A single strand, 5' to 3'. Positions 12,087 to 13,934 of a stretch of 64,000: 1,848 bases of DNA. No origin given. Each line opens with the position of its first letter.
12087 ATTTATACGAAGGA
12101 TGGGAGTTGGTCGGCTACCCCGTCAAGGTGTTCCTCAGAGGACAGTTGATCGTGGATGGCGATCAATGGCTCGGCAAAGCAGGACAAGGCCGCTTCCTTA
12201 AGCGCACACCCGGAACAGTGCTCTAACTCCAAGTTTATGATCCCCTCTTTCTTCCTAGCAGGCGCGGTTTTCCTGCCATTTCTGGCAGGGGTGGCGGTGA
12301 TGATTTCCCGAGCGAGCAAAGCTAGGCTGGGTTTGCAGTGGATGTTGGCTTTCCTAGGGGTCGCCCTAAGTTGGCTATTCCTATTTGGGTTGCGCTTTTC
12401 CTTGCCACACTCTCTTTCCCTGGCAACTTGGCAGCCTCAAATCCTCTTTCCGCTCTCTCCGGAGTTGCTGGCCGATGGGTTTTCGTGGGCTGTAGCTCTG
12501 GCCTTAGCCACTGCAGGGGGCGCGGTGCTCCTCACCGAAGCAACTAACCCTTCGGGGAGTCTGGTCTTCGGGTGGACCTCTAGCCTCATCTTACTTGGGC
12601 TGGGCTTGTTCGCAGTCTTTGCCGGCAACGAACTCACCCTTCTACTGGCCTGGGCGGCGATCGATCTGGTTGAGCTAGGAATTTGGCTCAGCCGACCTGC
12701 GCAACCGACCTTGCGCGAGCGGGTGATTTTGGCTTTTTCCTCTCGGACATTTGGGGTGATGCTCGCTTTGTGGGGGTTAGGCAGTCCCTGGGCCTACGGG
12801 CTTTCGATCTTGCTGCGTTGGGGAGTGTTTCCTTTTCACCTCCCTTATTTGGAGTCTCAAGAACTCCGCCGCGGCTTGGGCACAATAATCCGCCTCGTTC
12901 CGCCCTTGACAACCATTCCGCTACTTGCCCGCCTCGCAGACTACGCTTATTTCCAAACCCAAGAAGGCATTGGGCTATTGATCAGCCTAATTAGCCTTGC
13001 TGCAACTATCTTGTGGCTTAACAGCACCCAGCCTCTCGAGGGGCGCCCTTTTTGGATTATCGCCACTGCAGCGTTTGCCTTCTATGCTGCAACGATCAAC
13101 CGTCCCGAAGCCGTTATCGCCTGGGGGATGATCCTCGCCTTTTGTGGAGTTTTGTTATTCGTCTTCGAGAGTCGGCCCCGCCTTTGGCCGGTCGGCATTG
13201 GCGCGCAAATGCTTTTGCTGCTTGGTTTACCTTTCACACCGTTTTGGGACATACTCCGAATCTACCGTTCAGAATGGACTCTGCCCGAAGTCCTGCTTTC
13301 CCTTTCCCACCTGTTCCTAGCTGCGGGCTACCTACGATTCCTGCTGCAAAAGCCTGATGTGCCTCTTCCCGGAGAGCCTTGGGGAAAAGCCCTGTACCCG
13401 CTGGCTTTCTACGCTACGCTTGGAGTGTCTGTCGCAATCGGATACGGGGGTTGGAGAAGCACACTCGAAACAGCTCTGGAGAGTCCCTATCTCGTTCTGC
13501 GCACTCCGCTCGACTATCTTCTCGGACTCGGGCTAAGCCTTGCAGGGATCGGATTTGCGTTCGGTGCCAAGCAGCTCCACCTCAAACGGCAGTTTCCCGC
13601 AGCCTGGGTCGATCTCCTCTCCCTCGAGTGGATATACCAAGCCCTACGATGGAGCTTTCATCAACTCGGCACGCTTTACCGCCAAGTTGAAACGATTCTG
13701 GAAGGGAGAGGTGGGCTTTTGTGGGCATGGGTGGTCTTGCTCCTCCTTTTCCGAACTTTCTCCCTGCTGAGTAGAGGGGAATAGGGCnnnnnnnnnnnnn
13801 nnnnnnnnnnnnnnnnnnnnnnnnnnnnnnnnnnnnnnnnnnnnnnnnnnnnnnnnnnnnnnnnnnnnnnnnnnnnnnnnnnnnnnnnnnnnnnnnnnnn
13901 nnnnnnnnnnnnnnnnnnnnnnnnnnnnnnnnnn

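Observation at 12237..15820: Three tandem, degenerate NuoL/M/N- and NuoK-like membrane proteins coupled to a hydantoinase, with no other complex I or Mrp subunits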

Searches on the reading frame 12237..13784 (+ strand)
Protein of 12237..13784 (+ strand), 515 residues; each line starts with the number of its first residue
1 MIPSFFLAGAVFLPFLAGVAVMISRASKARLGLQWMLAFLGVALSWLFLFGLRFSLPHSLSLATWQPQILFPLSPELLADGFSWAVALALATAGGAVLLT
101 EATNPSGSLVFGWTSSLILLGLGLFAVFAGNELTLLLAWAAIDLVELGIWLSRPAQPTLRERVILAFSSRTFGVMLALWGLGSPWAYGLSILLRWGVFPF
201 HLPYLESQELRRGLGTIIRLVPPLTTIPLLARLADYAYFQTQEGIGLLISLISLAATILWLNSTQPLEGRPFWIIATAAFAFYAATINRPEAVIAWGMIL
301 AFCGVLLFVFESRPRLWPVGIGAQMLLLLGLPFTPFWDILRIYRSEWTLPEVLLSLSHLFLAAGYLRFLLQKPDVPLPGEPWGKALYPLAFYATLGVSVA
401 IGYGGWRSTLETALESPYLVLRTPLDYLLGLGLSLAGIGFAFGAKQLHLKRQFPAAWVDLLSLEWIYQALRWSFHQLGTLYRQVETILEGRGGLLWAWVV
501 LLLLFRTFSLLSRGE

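Call 3: search_protein_families(library=pfam, proteins=[window:12237-13784:+], max_evalue=1)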
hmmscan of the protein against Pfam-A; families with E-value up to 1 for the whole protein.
window:12237-13784:+ (515 aa): 1 family
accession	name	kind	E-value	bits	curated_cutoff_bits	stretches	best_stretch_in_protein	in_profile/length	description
PF06522.17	B12D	-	0.021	14.7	21.5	0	384-404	4-24/54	NADH-ubiquinone reductase complex 1 MLRQ subunit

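Call 4: search_protein_families(library=ncbifam, proteins=[window:12237-13784:+], max_evalue=1)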
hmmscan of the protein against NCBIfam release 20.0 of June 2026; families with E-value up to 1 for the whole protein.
window:12237-13784:+ (515 aa): 0 families

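Call 9: find_homologous_proteins(query=window:12237-13784:+)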
Query window:12237-13784:+ (515 aa): 101 proteins with E <= 0.001 among 8000 candidates.
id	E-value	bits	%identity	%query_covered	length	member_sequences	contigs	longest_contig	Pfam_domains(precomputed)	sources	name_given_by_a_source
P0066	0.0e+0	1108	100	100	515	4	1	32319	-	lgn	-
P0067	5.2e-186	638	59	100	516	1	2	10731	-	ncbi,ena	-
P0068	1.0e-181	624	60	96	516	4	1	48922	-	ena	-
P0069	1.0e-180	620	58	99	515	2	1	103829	-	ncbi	ncbi:MAG: hypothetical protein Kow0088_03710 [Anaerolineales bacterium]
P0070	9.5e-180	617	60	96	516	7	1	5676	-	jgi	jgi:hypothetical protein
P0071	1.1e-178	614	58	100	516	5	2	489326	-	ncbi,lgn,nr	ncbi:MAG: hypothetical protein ANABAC_0609 [Anaerolineae bacterium]|nr:MAG: hypothetical protein ANA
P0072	6.4e-178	611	58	98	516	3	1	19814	-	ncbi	-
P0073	7.5e-176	604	57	100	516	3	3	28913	-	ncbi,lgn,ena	-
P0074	5.7e-174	598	58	96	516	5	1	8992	-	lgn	-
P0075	1.2e-173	597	56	98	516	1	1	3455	-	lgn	-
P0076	2.1e-171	590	57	100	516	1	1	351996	-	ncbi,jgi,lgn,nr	ncbi:MAG: hypothetical protein DDG59_05830 [Anaerolineae bacterium]|jgi:hypothetical protein|nr:MAG:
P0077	3.2e-167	576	57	93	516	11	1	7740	-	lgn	-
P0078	1.9e-165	570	55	98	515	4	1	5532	-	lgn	-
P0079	3.0e-160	553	53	98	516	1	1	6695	-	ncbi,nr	ncbi:MAG: hypothetical protein N3D16_06930 [Anaerolineales bacterium]|nr:hypothetical protein [Anaer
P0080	6.5e-112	393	43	98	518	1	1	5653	-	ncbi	ncbi:MAG: hypothetical protein ACPL4H_08505 [Anaerolineales bacterium]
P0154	1.4e-36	145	34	64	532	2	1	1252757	-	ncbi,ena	-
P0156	7.3e-36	142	31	65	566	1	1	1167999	-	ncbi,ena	-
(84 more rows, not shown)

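Call 13: search_solved_structures(query=A1, max_evalue=10, show_alignments=2)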
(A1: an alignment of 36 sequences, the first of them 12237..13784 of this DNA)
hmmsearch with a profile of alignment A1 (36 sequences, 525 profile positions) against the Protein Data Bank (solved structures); distinct sequences matched with E-value up to 10: 0.

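Call 28: find_encoding_contigs(protein=P0154, flank=10000, max_places=1)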
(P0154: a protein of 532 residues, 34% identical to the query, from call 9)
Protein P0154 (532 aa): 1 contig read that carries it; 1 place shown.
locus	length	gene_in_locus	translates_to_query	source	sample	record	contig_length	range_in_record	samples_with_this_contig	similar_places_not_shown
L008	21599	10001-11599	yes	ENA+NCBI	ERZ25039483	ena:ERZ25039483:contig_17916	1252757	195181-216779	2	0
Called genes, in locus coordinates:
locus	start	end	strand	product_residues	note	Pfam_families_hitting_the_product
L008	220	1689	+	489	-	PF00005:ABC_tran, PF13304:AAA_21 (faint), PF00005:ABC_tran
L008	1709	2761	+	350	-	PF02653:BPD_transp_2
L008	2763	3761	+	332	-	PF02653:BPD_transp_2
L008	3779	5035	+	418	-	PF00291:PALP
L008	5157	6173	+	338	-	PF00535:Glycos_transf_2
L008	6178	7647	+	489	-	PF00291:PALP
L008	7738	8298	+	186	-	-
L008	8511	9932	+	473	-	PF07969:Amidohydro_3 (weak), PF01979:Amidohydro_1, PF07969:Amidohydro_3 (weak)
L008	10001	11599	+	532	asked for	-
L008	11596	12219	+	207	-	-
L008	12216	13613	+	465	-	PF00361:Proton_antipo_M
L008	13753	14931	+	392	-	-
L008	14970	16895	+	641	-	PF00009:GTP_EFTU, PF03144:GTP_EFTU_D2, PF25461:Beta-barrel_SelB, PF09106:WHD_2nd_SelB, PF09107:WHD_3rd_SelB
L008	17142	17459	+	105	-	PF00829:Ribosomal_L21p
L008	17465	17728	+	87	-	PF01016:Ribosomal_L27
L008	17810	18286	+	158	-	PF01197:Ribosomal_L31, PF03118:RNA_pol_A_CTD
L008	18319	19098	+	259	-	PF01022:HTH_5, PF12840:HTH_20, PF09860:DUF2087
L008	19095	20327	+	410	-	PF00144:Beta-lactamase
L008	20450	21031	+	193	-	PF00265:TK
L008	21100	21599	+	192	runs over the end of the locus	PF00156:Pribosyltran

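Call 29: find_encoding_contigs(protein=P0156, flank=10000, max_places=1)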
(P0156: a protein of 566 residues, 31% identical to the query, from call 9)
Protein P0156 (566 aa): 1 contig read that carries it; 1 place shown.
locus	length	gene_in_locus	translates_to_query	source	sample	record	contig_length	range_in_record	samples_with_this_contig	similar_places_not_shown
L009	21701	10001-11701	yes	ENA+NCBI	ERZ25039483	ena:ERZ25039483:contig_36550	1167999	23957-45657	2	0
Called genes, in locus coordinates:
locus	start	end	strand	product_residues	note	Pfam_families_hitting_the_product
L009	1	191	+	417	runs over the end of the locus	PF02608:Bmp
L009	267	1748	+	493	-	PF00005:ABC_tran, PF13304:AAA_21 (faint), PF00005:ABC_tran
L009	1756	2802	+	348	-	PF02653:BPD_transp_2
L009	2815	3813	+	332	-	PF02653:BPD_transp_2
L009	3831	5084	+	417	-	PF00291:PALP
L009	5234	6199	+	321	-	PF00535:Glycos_transf_2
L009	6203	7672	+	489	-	PF00291:PALP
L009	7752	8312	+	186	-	-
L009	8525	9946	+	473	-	PF07969:Amidohydro_3 (weak), PF01979:Amidohydro_1, PF07969:Amidohydro_3 (weak)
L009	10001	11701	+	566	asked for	-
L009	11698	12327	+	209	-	-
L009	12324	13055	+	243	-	-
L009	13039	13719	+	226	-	PF00361:Proton_antipo_M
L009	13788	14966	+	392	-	-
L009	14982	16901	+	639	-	PF00009:GTP_EFTU, PF03144:GTP_EFTU_D2, PF25461:Beta-barrel_SelB, PF09106:WHD_2nd_SelB, PF09107:WHD_3rd_SelB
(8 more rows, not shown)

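Call 30: predict_structure(alignment_id=A1)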
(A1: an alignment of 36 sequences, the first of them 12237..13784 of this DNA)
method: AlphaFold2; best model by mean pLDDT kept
length: 515 residues; sequences in the alignment: 36
mean_pLDDT: 84.5   pTM: 0.86
mean pLDDT of the five models: 84.5, 82.9, 82.2, 80.3, 79.7
residues with pLDDT >= 90: 220; 70-90: 232; 50-70: 58; < 50: 5
segments of 3 or more residues with pLDDT < 50: 199-201
pLDDT, mean of each block of 10 residues (from residue 1): 96 97 93 92 96 95 81 90 96 92 65 93 97 94 91 76 86 88 89 73 55 83 95 93 93 93 85 93 95 94 84 73 76 74 85 92 84 69 85 89 85 86 74 77 70 77 80 84 72 66 82 55
secondary structure, 60 per line:
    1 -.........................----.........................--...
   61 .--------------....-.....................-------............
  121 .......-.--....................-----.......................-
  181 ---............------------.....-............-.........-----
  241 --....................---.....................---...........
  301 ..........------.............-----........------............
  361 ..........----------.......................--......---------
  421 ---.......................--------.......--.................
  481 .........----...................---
elements in order: H2-26 H31-55 E58-61 E76-79 H81-101 H109-127 H132-151 H157-179 H184-195 H208-212 H214-225 H227-235 H243-262 H266-286 H290-310 H317-329 H335-342 H349-370 H381-403 H406-411 H424-446 H455-461 H464-489 H494-512

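Call 32: fold_search(model_id=the predicted structure, library=pdb)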
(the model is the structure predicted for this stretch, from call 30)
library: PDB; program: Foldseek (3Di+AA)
matches with E <= 10: 470; with E <= 0.001: 160
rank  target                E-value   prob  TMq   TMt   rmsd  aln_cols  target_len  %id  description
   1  8e73_5M               3.0e-12  1.00  0.69  0.55  11.7       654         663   16  Vigna radiata supercomplex I+III2 (full bridge) (released 2023-01-11)
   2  7p62_L                1.1e-11  1.00  0.56  0.49  18.4       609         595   15  Complex I from E. coli, DDM-purified, Apo, Resting state (released 2022-09-21)
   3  7p7e_L                9.3e-11  1.00  0.56  0.49  17.7       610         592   16  Complex I from E. coli, DDM/LMNG-purified, Apo, Resting state (released 2022-09-21)
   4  7p7l_L                1.1e-10  1.00  0.68  0.61   8.3       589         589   15  Complex I from E. coli, DDM/LMNG-purified, with NADH and FMN, Open state (released 2022-09-21)
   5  7z7s_L                1.2e-10  1.00  0.67  0.59   8.5       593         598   16  Complex I from E. coli, LMNG-purified, under Turnover at pH 6, Closed state (released 2022-09-21)
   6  7p69_L                1.3e-10  1.00  0.68  0.59   8.4       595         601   16  Complex I from E. coli, DDM/LMNG-purified, under Turnover at pH 6, Resting state (released 2022-09-21)
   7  4he8_F                1.9e-10  1.00  0.69  0.60   9.4       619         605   17  Crystal structure of the membrane domain of respiratory complex I from Thermus thermophilus (released 2013-02-13)
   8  7p64_L                2.0e-10  1.00  0.70  0.61   8.4       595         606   15  Complex I from E. coli, DDM/LMNG-purified, under Turnover at pH 6, Open state (released 2022-09-21)
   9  8bpx_L                2.0e-10  1.00  0.69  0.55  11.9       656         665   16  Cryo-EM structure of the Arabidopsis thaliana I+III2 supercomplex (Complete composition) (released 2023-01-25)
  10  7p7m_L                2.0e-10  1.00  0.55  0.48  18.4       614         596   15  Complex I from E. coli, DDM/LMNG-purified, inhibited by Piericidin A, Open state (released 2022-09-21)
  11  8ueo_1L               2.0e-10  1.00  0.68  0.60   7.3       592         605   14  In-situ complex I (Active-Apo) (released 2024-06-19)
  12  6yj4_L                2.4e-10  1.00  0.69  0.56   6.8       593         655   13  Structure of Yarrowia lipolytica complex I at 2.7 A (released 2020-08-12)
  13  7p7k_L                2.6e-10  1.00  0.68  0.60   8.4       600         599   15  Complex I from E. coli, DDM/LMNG-purified, with DQ, Resting state (released 2022-09-21)
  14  7zci_L                2.6e-10  1.00  0.56  0.48  18.3       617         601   15  Complex I from E. coli, LMNG-purified, under Turnover at pH 6, Resting state (released 2022-09-21)
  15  7p61_L                3.1e-10  1.00  0.66  0.58  11.3       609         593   15  Complex I from E. coli, DDM-purified, with NADH, Resting state (released 2022-09-21)
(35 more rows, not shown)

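Call 43: search_protein_families(library=pfam, alignment_id=A1, max_evalue=10)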
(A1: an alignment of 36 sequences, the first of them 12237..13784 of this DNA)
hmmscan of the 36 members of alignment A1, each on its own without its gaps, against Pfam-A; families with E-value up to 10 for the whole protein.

A. member 1, window:12237-13784:+ (515 aa): 1 family
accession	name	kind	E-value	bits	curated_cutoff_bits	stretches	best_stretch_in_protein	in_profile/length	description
PF06522.17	B12D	-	0.021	14.7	21.5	1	384-404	4-24/54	NADH-ubiquinone reductase complex 1 MLRQ subunit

B. families by the number of members that match (of 36 scanned): 11 families
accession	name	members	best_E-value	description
PF17627.7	IncE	2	0.34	Inclusion membrane protein E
PF22047.1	RecJ_C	1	0.02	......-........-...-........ exonuclease RecJ C-terminal domain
PF06522.17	B12D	1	0.021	NADH-ubiquinone reductase complex 1 MLRQ subunit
PF19762.4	DUF6249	1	0.14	Domain of unknown function (DUF6249)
PF20342.3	DUF6637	1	0.18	Family of unknown function (DUF6637)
PF12162.13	STAT1_TAZ2bind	1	0.23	STAT1 TAZ2 binding domain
PF16311.10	TMEM100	1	3.3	Transmembrane protein 100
PF21314.2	TM_ErbB1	1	4.8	Epidermal growth factor receptor transmembrane-juxtamembrane segment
PF04241.20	DUF423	1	6.5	Protein of unknown function (DUF423)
PF14880.11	COX14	1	6.9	Cytochrome oxidase c assembly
PF14235.11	DUF4337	1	9.4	Domain of unknown function (DUF4337)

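Call 53: find_related_loci(query=window:12237-13784:+, collection=genome_contigs, flank=10000)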
Query window:12237-13784:+ (515 aa) in genome_contigs; peptide patterns used: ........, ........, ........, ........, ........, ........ (x = any residue, [..] = any of these).
123 stretches matched a pattern, but none encodes a relative of the query by tblastn (E <= 1e-3).
